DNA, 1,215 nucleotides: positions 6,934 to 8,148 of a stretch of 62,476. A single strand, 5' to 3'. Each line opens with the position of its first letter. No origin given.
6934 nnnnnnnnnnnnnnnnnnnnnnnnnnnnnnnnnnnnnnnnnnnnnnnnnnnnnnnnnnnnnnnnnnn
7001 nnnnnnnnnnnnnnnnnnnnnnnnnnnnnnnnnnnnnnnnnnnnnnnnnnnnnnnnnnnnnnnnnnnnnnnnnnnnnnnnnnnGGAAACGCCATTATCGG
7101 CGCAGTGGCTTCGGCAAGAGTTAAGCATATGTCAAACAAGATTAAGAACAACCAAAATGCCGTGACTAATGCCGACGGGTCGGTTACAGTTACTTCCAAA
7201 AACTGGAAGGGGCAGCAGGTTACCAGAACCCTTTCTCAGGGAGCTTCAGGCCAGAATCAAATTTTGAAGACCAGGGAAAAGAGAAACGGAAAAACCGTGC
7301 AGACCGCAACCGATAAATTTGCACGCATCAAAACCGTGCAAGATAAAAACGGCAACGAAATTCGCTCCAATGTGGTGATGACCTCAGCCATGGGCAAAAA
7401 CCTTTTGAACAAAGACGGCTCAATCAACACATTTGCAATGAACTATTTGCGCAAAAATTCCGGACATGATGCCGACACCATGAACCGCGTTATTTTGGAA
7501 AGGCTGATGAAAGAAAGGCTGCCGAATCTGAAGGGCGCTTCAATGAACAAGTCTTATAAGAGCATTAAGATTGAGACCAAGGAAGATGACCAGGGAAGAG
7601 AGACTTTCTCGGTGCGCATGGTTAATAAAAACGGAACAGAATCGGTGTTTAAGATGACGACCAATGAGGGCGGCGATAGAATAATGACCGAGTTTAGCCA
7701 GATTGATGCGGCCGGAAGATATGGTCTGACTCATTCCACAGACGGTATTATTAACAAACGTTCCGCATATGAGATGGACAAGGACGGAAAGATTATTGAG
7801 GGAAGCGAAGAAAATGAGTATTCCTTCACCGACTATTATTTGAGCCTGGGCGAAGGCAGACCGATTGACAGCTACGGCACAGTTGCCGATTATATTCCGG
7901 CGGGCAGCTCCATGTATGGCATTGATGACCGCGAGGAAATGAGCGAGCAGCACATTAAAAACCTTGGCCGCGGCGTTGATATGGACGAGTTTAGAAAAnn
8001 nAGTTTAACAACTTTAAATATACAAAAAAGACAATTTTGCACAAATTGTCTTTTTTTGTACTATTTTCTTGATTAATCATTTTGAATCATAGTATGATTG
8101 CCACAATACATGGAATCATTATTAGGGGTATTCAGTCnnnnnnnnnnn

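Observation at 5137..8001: M23/LytM peptidoglycan endopeptidase fused to a VirB6-like channel protein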

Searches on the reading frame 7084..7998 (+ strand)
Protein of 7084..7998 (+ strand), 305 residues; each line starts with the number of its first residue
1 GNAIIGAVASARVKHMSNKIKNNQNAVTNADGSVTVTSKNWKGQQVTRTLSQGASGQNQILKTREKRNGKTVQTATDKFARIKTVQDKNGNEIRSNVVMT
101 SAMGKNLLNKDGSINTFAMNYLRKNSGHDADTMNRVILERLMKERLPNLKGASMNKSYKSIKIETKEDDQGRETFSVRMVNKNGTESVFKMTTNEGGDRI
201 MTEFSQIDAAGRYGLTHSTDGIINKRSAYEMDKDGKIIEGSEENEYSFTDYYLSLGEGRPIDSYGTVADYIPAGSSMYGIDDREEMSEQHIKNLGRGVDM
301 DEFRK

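Call 68: predict_structure(alignment_id=A2)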
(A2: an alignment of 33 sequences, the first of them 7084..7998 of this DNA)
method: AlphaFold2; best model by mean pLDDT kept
length: 305 residues; sequences in the alignment: 33
mean_pLDDT: 93.2   pTM: 0.90
mean pLDDT of the five models: 93.2, 92.1, 92.1, 91.6, 91.5
residues with pLDDT >= 90: 260; 70-90: 36; 50-70: 9; < 50: 0
segments of 3 or more residues with pLDDT < 50: none
pLDDT, mean of each block of 10 residues (from residue 1): 68 92 96 96 96 89 96 96 97 96 92 95 93 97 96 96 96 97 98 95 98 97 97 95 95 87 89 93 92 78 88
secondary structure, 60 per line:
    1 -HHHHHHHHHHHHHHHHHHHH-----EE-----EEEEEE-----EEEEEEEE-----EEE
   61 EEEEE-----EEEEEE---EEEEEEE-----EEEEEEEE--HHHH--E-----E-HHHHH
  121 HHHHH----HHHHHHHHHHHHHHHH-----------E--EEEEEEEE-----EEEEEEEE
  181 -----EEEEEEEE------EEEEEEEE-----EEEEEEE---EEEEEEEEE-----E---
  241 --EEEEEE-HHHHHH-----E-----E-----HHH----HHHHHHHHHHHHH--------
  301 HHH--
elements in order: H2-21 E34-39 E45-52 E58-65 E71-76 E80-86 E92-99 H102-105 H116-125 H130-145 E160-167 E173-180 E186-193 E200-207 E213-219 E223-231 E243-248 H250-255 H280-292

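Call 71: fold_search(model_id=the predicted structure, library=pdb)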
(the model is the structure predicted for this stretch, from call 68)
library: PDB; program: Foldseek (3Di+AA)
matches with E <= 10: 952; with E <= 0.001: 1
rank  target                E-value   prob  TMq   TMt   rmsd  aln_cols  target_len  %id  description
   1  2oy8                  4.8e-04  0.63  0.13  0.13  18.7       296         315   10  The crystal structure of OspA mutant (released 2008-03-04)
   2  3u1w_C                3.2e-03  0.66  0.20  0.22  15.5       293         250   12  Crystal structure of a Calcium binding protein (BDI_1975) from Parabacteroides distasonis ATCC 8503 at 2.00 A resoluti (released 2012-01-25)
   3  9tpm                  3.8e-03  0.75  0.21  0.26  22.8       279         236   10  Structure of LolB from Porphyromonas gingivalis (released 2026-02-18)
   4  2ol7_B                9.1e-03  0.35  0.13  0.16  18.5       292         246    9  The crystal structure of OspA mutant (released 2007-12-11)
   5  8fjp_A                9.1e-03  0.15  0.10  0.02  21.1       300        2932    9  Cryo-EM structure of native mosquito salivary gland surface protein 1 (SGS1) (released 2023-03-01)
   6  9ifo_A                1.3e-02  0.54  0.15  0.05  14.8       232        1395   13  Structure of Teneurin-Like Protein (TLP) (released 2026-03-11)
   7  4buj_C                1.6e-02  0.23  0.13  0.10  17.3       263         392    8  Crystal structure of the S. cerevisiae Ski2-3-8 complex (released 2013-08-28)
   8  3u1w_A                1.8e-02  0.41  0.20  0.22  15.3       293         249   12  Crystal structure of a Calcium binding protein (BDI_1975) from Parabacteroides distasonis ATCC 8503 at 2.00 A resoluti (released 2012-01-25)
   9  6in9_A                1.9e-02  0.18  0.13  0.14  20.2       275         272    9  Crystal structure of MucB in complex with MucA(peri) (released 2019-07-24)
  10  8r6s_C                2.3e-02  0.20  0.11  0.04  19.8       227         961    7  Plastid-encoded RNA polymerase (Integrated model) (released 2024-03-13)
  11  6trv_AAA              2.4e-02  0.23  0.14  0.14  16.6       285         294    8  Structure of SapL1 lectin in complex with alpha methyl fucoside (released 2020-12-23)
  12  2ol6                  2.7e-02  0.57  0.17  0.20  14.5       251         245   10  The crystal structure of OspA mutant (released 2007-12-11)
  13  9bln_U                2.7e-02  0.11  0.12  0.08  20.8       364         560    7  The structure of human Pdcd4 bound to the 40S-eIF4A-eIF3-eIF1 complex (released 2024-09-04)
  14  7c38_B                3.2e-02  0.18  0.14  0.12  19.6       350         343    6  Crystal structure of AofleA from Arthrobotrys oligospora in complex with L-fucose (released 2020-07-29)
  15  6in8                  3.2e-02  0.15  0.13  0.14  20.2       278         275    8  Crystal structure of MucB (released 2019-07-24)
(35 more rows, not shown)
